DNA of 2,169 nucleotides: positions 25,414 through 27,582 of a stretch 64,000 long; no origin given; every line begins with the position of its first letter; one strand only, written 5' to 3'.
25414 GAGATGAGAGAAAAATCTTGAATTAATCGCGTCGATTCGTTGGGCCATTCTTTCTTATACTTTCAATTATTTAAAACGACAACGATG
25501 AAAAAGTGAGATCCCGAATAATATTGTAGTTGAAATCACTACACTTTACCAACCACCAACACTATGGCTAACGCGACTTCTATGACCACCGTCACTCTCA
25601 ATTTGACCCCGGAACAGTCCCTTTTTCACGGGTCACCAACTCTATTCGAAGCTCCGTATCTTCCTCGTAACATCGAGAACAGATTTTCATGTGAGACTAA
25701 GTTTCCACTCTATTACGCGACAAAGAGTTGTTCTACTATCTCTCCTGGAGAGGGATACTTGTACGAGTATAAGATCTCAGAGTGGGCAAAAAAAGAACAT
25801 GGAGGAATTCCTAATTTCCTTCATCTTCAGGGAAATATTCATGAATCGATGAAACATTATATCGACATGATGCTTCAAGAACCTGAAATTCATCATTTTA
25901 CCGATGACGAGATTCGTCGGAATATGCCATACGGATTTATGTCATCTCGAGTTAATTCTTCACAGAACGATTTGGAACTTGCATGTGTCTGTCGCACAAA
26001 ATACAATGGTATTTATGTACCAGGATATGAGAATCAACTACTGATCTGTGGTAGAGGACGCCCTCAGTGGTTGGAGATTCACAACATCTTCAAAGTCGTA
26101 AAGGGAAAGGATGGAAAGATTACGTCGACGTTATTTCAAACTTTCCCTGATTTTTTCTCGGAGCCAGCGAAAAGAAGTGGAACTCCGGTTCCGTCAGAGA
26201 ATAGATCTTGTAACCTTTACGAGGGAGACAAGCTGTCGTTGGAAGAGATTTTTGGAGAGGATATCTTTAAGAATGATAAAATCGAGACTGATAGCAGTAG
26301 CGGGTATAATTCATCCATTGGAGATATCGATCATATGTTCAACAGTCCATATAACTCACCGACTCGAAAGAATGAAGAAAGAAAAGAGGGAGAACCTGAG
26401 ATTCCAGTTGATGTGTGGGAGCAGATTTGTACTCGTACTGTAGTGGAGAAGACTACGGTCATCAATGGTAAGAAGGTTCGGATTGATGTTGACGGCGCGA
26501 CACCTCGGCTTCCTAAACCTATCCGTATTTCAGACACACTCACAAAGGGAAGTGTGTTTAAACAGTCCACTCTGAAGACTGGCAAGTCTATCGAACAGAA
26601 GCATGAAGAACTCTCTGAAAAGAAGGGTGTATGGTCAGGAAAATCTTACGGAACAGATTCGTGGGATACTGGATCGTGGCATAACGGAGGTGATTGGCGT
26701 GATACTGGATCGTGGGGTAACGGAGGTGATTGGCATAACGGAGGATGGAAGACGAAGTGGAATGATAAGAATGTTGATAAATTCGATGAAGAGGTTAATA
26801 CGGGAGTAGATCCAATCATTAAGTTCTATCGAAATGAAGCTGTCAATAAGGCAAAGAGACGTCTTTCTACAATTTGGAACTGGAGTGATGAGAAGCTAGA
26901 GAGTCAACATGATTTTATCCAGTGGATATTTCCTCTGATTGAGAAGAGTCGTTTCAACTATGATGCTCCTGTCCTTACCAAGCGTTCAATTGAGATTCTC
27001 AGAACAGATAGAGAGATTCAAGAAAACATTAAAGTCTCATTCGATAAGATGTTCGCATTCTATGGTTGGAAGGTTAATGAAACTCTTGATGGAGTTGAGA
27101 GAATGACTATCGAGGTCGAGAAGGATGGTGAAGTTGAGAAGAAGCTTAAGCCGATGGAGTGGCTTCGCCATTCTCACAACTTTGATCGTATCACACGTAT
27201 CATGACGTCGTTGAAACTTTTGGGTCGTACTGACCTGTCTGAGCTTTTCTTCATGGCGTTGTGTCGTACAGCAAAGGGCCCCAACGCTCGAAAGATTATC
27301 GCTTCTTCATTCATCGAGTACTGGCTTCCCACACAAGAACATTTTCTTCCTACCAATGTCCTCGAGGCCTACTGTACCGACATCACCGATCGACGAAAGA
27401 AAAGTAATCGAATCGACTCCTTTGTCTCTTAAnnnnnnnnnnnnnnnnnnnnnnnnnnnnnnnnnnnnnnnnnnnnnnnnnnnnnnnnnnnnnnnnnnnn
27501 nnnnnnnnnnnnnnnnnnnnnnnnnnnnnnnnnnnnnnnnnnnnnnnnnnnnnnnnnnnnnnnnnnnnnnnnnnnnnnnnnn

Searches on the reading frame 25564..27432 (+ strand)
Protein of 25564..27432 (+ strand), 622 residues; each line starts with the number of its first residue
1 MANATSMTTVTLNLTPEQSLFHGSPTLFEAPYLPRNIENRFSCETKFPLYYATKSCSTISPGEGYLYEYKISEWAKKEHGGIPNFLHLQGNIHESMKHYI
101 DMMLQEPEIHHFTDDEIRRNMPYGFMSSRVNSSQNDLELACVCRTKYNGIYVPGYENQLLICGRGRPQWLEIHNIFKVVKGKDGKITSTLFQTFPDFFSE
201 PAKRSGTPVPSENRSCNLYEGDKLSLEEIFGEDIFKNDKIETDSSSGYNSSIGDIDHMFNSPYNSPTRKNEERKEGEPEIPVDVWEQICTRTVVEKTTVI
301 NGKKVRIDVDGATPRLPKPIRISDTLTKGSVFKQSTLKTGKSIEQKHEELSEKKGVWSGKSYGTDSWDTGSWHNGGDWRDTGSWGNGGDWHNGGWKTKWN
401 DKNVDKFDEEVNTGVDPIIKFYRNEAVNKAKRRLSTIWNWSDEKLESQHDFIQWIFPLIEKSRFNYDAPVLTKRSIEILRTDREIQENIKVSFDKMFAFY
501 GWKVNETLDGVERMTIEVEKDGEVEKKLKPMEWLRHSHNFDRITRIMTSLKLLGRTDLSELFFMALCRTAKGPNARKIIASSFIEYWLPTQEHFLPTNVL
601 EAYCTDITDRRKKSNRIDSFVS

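Call 56: search_protein_families(library=pfam, proteins=[window:25564-27432:+], max_evalue=0.00001)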
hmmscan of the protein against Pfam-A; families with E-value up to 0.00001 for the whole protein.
window:25564-27432:+ (622 aa): 1 family
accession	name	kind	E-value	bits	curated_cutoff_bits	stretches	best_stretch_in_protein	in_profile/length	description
PF04664.18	OGFr_N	-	1.3e-18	67.7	22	1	420-558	10-143/208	Opioid growth factor receptor (OGFr) conserved region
